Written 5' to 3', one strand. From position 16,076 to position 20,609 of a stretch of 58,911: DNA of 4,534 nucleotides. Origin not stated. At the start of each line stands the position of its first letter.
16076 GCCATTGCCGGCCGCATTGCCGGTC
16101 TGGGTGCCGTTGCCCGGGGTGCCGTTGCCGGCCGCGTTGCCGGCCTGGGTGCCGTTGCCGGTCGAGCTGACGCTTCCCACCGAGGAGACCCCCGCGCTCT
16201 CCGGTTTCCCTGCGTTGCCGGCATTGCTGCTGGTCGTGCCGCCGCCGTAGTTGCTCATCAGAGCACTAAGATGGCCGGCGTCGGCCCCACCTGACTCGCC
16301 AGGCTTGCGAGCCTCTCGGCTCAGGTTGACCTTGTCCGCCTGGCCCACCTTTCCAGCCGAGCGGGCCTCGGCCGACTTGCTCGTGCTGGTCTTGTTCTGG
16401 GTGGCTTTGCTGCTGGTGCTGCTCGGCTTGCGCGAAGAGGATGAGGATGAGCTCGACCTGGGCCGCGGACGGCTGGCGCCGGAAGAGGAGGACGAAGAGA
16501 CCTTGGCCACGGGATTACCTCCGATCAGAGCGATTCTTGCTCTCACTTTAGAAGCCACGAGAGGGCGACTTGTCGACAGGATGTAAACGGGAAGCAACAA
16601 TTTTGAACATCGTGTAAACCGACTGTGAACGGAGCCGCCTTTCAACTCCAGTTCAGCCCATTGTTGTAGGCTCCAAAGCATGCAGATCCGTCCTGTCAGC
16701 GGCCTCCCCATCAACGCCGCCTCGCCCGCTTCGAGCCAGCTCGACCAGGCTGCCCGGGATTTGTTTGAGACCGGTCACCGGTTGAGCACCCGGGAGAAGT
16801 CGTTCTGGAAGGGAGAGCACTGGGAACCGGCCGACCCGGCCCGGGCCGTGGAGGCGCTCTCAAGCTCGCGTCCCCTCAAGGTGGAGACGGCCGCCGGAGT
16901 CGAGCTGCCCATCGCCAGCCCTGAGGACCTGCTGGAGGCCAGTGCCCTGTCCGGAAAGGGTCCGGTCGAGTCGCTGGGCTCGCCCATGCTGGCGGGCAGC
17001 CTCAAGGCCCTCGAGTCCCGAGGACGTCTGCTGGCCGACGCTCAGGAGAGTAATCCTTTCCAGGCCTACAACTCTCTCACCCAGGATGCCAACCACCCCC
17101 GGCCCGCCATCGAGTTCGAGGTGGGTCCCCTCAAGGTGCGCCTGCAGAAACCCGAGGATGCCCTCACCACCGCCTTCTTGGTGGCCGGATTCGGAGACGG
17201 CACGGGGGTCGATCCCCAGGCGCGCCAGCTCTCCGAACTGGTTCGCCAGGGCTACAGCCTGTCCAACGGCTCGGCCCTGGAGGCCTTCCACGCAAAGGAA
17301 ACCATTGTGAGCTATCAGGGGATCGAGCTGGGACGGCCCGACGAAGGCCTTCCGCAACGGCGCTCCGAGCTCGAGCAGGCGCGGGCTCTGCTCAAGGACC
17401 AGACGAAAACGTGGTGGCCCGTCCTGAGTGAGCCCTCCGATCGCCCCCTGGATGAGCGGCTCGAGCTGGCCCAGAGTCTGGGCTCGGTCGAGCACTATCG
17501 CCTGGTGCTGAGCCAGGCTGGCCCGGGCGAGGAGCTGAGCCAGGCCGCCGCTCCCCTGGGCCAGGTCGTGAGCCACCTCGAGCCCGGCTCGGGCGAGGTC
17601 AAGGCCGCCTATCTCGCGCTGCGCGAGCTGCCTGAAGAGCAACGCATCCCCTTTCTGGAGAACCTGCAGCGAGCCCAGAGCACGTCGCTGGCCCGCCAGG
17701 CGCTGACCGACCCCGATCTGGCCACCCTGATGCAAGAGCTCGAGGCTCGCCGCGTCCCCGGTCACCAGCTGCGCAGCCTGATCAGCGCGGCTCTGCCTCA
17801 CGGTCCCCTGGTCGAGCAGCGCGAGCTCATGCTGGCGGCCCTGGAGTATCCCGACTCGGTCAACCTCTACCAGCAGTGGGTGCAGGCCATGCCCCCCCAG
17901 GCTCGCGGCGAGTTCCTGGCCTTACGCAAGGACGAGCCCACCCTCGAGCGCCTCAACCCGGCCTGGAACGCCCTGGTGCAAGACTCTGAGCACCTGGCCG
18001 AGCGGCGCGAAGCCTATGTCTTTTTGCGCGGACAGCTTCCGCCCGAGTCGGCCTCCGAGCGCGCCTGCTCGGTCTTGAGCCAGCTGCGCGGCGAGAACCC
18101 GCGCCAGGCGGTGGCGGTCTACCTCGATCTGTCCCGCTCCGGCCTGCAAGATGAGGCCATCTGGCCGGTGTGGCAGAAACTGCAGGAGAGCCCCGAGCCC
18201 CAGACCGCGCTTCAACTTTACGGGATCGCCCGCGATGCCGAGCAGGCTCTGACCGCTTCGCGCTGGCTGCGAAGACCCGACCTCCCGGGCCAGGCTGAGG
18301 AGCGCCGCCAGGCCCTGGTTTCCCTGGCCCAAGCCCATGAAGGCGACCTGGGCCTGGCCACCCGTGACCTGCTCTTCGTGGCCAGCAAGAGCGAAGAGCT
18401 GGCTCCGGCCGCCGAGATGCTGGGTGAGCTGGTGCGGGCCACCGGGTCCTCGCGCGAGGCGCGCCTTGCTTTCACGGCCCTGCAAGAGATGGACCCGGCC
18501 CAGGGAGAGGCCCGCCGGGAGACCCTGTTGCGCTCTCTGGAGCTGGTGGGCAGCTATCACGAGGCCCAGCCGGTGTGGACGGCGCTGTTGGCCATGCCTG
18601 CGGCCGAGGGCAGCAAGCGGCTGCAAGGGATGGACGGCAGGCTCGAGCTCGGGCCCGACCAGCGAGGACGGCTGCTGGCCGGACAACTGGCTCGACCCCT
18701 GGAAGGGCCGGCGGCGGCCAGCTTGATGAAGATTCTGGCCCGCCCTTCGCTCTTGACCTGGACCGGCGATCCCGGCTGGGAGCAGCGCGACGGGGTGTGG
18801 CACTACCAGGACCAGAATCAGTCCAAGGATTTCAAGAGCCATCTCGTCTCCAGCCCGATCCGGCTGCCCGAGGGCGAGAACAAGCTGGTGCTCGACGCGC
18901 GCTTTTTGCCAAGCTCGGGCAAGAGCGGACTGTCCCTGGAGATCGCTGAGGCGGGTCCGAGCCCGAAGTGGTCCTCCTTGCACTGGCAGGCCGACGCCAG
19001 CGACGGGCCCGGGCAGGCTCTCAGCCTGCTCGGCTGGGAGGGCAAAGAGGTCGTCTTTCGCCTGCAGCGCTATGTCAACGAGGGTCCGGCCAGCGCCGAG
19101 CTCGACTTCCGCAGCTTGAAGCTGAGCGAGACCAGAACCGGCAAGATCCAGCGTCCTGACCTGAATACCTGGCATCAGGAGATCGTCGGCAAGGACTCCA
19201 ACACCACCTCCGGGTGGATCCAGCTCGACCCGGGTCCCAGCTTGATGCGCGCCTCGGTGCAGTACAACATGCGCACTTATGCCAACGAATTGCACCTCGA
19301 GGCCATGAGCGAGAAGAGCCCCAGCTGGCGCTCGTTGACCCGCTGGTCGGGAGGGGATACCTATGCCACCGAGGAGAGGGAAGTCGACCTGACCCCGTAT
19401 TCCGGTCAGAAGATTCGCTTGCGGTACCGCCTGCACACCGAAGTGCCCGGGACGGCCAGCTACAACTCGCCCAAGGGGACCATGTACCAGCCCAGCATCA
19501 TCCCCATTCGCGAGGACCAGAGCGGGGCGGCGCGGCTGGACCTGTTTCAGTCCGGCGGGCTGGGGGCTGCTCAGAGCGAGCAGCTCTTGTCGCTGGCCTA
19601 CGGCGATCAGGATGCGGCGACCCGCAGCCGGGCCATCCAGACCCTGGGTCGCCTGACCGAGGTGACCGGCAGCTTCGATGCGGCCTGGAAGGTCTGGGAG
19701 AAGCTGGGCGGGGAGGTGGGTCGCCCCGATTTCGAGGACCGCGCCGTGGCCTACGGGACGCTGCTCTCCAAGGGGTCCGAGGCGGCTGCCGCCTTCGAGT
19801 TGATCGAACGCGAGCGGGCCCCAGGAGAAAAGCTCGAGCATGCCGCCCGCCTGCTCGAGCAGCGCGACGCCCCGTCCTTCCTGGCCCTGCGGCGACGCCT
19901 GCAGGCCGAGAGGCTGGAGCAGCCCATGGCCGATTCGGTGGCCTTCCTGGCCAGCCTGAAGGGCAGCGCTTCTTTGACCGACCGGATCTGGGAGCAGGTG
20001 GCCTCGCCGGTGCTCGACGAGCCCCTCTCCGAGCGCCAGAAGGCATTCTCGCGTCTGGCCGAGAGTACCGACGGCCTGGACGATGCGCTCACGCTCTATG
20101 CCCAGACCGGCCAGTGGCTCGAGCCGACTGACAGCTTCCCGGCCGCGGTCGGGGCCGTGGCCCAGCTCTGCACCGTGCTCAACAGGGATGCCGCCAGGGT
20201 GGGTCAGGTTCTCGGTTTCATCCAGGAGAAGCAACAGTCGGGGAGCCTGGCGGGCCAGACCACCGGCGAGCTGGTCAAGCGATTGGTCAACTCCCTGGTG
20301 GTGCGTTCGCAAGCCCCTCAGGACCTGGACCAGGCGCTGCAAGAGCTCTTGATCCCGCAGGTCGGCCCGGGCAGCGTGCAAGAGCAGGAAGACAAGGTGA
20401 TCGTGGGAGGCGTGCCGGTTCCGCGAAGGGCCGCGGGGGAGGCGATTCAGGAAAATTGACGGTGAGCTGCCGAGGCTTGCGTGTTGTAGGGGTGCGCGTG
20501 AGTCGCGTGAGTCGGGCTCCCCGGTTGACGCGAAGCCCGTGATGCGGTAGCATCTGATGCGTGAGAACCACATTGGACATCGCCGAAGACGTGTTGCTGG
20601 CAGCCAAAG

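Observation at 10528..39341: Five otherwise unrelated proteins share a C-terminal motif φ-x-φ-G-G-φ-x-φ-[RK]-[RK]: encapsulin cargo-loading-peptide-like tails or a novel sorting tag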

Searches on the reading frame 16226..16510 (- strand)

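Call 76: search_protein_families(library=pfam, proteins=[window:16226-16510:-], max_evalue=10)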
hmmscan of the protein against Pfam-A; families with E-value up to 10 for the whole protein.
seq(95 aa): 4 families
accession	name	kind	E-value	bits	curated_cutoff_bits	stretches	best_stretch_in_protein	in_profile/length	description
PF25728.1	US29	-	3.5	7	27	1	11-68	38-99/324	Cytomegalovirus US29 protein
PF15087.11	DUF4551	-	3.6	6.9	27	1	5-72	184-253/610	Protein of unknown function (DUF4551)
PF07793.16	DUF1631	-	4.3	6.1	33.7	1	14-88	225-277/741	Protein of unknown function (DUF1631)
PF15077.11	MAJIN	-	5.4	7.3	27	1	3-52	147-197/238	Membrane-anchored junction protein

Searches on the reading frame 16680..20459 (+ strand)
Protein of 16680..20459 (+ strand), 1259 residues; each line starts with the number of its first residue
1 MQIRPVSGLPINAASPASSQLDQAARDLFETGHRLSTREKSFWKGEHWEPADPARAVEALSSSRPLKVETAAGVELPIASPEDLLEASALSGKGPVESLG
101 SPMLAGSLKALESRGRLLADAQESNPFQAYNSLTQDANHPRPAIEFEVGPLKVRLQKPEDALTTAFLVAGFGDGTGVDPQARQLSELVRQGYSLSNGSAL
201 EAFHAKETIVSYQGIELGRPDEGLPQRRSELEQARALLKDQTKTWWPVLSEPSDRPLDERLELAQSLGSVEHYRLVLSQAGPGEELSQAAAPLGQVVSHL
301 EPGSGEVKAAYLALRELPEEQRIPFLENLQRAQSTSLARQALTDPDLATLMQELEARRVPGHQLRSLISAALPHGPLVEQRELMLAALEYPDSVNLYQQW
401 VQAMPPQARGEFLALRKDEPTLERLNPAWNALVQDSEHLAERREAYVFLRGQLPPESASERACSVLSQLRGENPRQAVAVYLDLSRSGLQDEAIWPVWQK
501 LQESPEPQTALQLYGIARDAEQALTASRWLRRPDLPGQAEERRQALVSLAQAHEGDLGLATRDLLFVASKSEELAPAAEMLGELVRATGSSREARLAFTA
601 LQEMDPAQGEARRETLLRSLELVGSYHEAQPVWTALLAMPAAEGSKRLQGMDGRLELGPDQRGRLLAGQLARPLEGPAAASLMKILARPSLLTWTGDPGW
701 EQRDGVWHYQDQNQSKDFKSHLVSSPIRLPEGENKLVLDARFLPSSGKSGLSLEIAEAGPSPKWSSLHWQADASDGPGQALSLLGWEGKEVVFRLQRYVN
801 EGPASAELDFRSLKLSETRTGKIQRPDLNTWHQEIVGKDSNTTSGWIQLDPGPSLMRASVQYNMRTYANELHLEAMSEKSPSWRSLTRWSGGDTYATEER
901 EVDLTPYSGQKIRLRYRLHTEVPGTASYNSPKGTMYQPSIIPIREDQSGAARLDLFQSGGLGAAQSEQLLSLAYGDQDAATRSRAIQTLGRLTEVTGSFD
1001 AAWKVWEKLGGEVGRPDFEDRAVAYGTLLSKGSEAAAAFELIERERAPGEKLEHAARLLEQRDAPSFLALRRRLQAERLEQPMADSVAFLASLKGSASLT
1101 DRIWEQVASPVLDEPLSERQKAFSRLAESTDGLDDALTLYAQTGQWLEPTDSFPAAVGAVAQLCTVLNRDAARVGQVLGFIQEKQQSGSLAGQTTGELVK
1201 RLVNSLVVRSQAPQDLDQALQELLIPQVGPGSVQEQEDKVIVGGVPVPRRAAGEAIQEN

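Call 10: search_protein_families(library=pfam, proteins=[window:16680-20459:+], max_evalue=0.01)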
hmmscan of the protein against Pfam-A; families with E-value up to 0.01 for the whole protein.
window:16680-20459:+ (1259 aa): 1 family
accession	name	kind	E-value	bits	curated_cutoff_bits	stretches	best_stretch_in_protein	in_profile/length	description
PF13646.12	HEAT_2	-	0.004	17.9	27.7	0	967-993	33-59/88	HEAT repeats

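Call 19: search_protein_families(library=ncbifam, proteins=[window:16680-20459:+], max_evalue=1)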
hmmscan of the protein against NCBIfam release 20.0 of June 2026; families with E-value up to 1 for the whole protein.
window:16680-20459:+ (1259 aa): 0 families

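Call 32: search_solved_structures(query=window:16680-20459:+, max_evalue=1)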
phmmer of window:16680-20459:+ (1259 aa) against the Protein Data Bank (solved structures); distinct sequences matched with E-value up to 1: 0.

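Call 50: list_cluster_members(proteins=[P0002, P0003, P0004, P0005, P0008, P0009, window:16680-20459:+, window:10528-11451:+])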
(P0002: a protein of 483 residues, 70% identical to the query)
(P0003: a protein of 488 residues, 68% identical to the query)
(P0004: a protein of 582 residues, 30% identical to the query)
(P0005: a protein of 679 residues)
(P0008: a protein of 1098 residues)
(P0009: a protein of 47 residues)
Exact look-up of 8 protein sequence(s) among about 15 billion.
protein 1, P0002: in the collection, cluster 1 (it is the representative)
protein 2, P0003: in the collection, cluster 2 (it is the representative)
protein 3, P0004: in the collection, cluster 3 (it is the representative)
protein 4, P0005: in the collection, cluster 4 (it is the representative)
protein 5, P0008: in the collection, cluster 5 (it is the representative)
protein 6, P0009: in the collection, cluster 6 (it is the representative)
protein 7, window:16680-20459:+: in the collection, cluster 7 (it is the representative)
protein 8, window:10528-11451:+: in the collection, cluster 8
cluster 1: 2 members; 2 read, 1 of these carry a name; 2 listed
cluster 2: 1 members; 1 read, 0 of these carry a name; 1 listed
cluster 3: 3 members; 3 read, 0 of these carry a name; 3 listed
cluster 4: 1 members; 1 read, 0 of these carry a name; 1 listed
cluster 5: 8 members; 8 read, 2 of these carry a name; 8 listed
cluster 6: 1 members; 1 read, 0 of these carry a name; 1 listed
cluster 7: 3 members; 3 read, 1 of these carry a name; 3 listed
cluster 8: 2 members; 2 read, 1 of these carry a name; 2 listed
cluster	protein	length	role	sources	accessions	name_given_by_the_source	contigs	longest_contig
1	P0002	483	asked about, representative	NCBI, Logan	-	-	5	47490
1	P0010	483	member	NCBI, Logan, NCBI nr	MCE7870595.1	hypothetical protein DYH09_09485 [bacterium CPR1] | hypothetical protein [bacterium CPR1]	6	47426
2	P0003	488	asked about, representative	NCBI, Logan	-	-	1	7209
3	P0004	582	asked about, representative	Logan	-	-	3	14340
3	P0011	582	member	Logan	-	-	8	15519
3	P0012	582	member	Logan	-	-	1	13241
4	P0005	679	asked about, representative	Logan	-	-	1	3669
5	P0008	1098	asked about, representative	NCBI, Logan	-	-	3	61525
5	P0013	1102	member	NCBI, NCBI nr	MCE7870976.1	hypothetical protein DYH09_11445 [bacterium CPR1] | hypothetical protein [bacterium CPR1]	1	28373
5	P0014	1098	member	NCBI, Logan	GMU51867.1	MAG: hypothetical protein AMXMBFR33_10130 [Candidatus Xenobia bacterium]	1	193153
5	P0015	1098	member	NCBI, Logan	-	-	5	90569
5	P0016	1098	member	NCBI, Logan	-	-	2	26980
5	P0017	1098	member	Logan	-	-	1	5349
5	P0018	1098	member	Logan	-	-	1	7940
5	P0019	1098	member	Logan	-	-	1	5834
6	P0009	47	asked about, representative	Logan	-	-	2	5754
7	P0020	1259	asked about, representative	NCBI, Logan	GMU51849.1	MAG: hypothetical protein AMXMBFR33_09950 [Candidatus Xenobia bacterium]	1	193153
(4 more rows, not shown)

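Call 78: find_homologous_proteins(query=window:16680-20459:+, max_evalue=0.01)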
Query window:16680-20459:+ (1259 aa): 5 proteins with E <= 0.01 among 8000 candidates.
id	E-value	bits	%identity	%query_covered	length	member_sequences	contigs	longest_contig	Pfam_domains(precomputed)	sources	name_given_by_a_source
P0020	0.0e+0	2760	100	100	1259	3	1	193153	-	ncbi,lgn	ncbi:MAG: hypothetical protein AMXMBFR33_09950 [Candidatus Xenobia bacterium]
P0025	0.0e+0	1250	51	99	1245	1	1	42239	-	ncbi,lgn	-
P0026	0.0e+0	1209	50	99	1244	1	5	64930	-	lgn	-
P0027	4.4e-133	464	32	99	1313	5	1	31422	-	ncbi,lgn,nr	ncbi:hypothetical protein DYH09_11520 [bacterium CPR1]|nr:hypothetical protein [bacterium CPR1]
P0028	5.3e-111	391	30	97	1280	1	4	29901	-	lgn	-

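Call 80: find_encoding_contigs(protein=P0027, flank=10000, max_places=2)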
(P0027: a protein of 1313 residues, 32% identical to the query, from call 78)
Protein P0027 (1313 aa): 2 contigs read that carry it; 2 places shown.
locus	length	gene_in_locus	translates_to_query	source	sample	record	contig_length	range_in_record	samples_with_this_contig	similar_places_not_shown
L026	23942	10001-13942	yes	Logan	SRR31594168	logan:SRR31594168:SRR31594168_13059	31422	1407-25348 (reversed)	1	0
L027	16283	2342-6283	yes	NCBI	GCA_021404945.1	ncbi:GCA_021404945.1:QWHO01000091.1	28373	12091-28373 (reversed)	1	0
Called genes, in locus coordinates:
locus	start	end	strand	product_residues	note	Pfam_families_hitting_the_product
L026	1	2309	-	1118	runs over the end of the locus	PF02811:PHP, PF07733:DNA_pol3_alpha, PF17657:DNA_pol3_finger, PF14579:HHH_6, PF01336:tRNA_anti-codon (faint)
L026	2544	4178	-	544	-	PF13620:CarboxypepD_reg, PF13715:CarbopepD_reg_2 (weak)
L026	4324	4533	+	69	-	-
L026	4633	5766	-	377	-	PF23381:Beta-prop_IFT122_1st (faint), PF25174:Beta-prop_THOC3, PF25175:Beta-prop_WDR5 (weak)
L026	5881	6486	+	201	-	-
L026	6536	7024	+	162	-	PF10816:DUF2760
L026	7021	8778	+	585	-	PF06723:MreB_Mbl (faint), PF00012:HSP70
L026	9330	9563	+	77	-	PF09720:Unstab_antitox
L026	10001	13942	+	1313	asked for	-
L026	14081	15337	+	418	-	PF12902:Ferritin-like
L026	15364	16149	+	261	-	-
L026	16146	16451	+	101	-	PF03083:MtN3_slv (weak)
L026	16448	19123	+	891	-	PF16694:Cytochrome_P460, PF09699:Paired_CXXCH_1 (faint), PF13442:Cytochrome_CBB3 (faint), PF14522:Cytochrome_C7 (faint), PF22113:Mtrc-MtrF_II-IV_dom (faint)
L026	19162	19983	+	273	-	-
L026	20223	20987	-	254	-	PF00072:Response_reg, PF00486:Trans_reg_C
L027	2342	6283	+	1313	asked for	-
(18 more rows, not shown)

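Call 81: find_encoding_contigs(protein=P0028, flank=10000, max_places=2)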
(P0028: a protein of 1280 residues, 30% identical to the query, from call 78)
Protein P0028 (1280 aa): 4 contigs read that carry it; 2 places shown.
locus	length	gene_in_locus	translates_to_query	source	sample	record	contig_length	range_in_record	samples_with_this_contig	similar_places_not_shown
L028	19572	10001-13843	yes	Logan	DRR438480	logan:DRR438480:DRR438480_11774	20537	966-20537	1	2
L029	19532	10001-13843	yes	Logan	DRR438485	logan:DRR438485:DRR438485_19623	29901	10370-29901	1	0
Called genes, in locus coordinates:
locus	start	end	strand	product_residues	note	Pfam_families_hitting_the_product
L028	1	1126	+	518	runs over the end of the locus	PF00400:WD40 (faint), PF23381:Beta-prop_IFT122_1st, PF23414:Beta-prop_EML_2 (faint), PF25174:Beta-prop_THOC3 (faint)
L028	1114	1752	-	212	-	-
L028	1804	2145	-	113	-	-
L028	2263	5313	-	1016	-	PF12770:CHAT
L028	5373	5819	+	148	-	PF01047:MarR, PF12802:MarR_2, PF13463:HTH_27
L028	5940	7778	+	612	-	PF02771:Acyl-CoA_dh_N, PF02770:Acyl-CoA_dh_M, PF00441:Acyl-CoA_dh_1, PF22924:ACOX_C_alpha1, PF01756:ACOX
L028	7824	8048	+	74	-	-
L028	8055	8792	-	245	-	PF01790:LGT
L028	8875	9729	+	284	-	-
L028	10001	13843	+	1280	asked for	-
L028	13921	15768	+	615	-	PF02368:Big_2, PF10282:Lactonase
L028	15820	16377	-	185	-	-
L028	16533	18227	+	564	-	PF05226:CHASE2, PF00211:Guanylate_cyc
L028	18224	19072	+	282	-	-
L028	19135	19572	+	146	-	?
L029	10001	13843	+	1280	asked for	-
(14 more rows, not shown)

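Call 82: find_encoding_contigs(protein=P0026, flank=10000, max_places=2)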
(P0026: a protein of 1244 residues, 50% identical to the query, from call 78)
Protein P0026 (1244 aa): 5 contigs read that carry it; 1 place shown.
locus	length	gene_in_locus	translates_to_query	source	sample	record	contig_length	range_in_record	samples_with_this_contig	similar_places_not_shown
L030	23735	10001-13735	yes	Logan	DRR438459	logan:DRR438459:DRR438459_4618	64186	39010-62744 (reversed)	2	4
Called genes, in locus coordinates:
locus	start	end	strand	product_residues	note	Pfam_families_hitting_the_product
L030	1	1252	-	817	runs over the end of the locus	PF02687:FtsX, PF12704:MacB_PCD, PF02687:FtsX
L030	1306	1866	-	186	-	PF05995:CDO_I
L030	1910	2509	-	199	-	PF12766:Pyridox_oxase_2, PF01243:PNPOx_N, PF10590:PNP_phzG_C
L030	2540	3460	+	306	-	PF02390:Methyltransf_4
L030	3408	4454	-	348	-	-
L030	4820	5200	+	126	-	-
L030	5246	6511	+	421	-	-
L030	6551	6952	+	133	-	-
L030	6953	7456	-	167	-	-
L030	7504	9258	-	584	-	-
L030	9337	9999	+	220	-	-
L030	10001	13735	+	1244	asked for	-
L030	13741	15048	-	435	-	-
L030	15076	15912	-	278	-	PF17284:Spermine_synt_N, PF01564:Spermine_synth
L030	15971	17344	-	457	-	PF00753:Lactamase_B, PF23023:Anti-Pycsar_Apyc1 (faint), PF12706:Lactamase_B_2, PF16661:Lactamase_B_6 (weak), PF10996:Beta-Casp, PF07521:RMMBL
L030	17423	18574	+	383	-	-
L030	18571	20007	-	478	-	PF01663:Phosphodiest, PF01676:Metalloenzyme (faint)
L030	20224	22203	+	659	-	-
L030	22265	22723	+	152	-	PF13279:4HBT_2, PF03061:4HBT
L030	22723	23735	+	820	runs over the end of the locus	PF08487:VIT, PF00092:VWA (weak), PF13768:VWA_3 (weak)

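Call 92: search_protein_families(library=pfam, proteins=[L030:9337-9999:+, P0027, L030:5246-6511:+, L030:13741-15048:-, L030:3408-4454:-, L030:20224-22203:+], max_evalue=0.01)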
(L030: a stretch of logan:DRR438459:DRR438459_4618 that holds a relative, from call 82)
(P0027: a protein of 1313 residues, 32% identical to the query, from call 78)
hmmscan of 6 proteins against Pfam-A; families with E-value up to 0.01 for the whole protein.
L030:9337-9999:+ (220 aa): 0 families

P0027 (1313 aa): 1 family
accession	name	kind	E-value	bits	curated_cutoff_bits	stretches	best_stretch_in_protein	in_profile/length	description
PF16550.10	RPN13_C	-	0.00018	22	39.3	0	1226-1262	54-90/112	UCH-binding domain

L030:5246-6511:+ (421 aa): 0 families

L030:13741-15048:- (435 aa): 0 families

L030:3408-4454:- (348 aa): 2 families
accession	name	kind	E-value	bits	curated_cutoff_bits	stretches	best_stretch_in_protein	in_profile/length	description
PF02272.25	DHHA1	-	2.8e-05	25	25.9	1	276-330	28-86/102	DHHA1 domain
PF01368.27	DHH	-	0.00069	20.3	28.1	1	75-173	7-102/125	DHH family, N-terminal domain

L030:20224-22203:+ (659 aa): 0 families

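Call 101: search_protein_families(library=padloc, proteins=[window:16680-20459:+], max_evalue=0.01)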
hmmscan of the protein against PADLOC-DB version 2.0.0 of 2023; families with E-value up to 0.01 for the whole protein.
window:16680-20459:+ (1259 aa): 0 families

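Call 104: find_encoding_contigs(protein=P0025, flank=10000, max_places=2)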
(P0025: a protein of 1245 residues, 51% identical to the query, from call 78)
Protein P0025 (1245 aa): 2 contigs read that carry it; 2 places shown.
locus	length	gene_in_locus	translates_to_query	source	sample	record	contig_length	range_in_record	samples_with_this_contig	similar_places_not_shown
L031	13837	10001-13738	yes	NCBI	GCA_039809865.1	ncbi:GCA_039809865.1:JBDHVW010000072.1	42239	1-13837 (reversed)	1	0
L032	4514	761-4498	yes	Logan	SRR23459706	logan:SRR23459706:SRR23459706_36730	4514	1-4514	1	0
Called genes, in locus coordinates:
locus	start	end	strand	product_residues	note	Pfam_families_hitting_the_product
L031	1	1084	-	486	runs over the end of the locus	PF01266:DAO, PF06039:Mqo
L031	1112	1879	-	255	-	PF00459:Inositol_P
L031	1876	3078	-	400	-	PF04542:Sigma70_r2 (weak), PF07719:TPR_2 (faint), PF08281:Sigma70_r4_2 (weak), PF20239:DUF6596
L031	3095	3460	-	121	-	PF03795:YCII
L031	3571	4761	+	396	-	-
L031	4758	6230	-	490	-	-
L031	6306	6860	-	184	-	-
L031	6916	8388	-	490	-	PF16697:Yop-YscD_cpl, PF00498:FHA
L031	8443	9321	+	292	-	PF00763:THF_DHG_CYH, PF02882:THF_DHG_CYH_C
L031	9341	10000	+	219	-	-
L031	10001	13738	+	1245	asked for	-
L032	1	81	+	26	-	?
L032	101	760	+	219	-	-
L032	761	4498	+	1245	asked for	-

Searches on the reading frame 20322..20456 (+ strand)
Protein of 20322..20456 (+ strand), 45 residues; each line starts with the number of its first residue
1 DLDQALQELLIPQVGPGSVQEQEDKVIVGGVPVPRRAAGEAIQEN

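Call 40: find_homologous_proteins(query=A3, max_evalue=10)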
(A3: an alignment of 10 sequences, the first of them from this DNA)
Query A3 (10 sequences) (45 aa, profile of the alignment): 1 proteins with E <= 10 among 451 candidates.
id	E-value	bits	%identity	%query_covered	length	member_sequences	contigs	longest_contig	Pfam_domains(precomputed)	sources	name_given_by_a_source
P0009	5.6e-8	50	60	44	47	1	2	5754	-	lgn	-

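Call 43: find_related_loci(query=A4, collection=genome_contigs, flank=10000)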
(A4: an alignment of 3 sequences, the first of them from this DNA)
Query A4 (45 aa) in genome_contigs; peptide patterns used: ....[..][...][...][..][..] (x = any residue, [..] = any of these).
126 stretches matched a pattern, but none encodes a relative of the query by tblastn (E <= 1e-3).
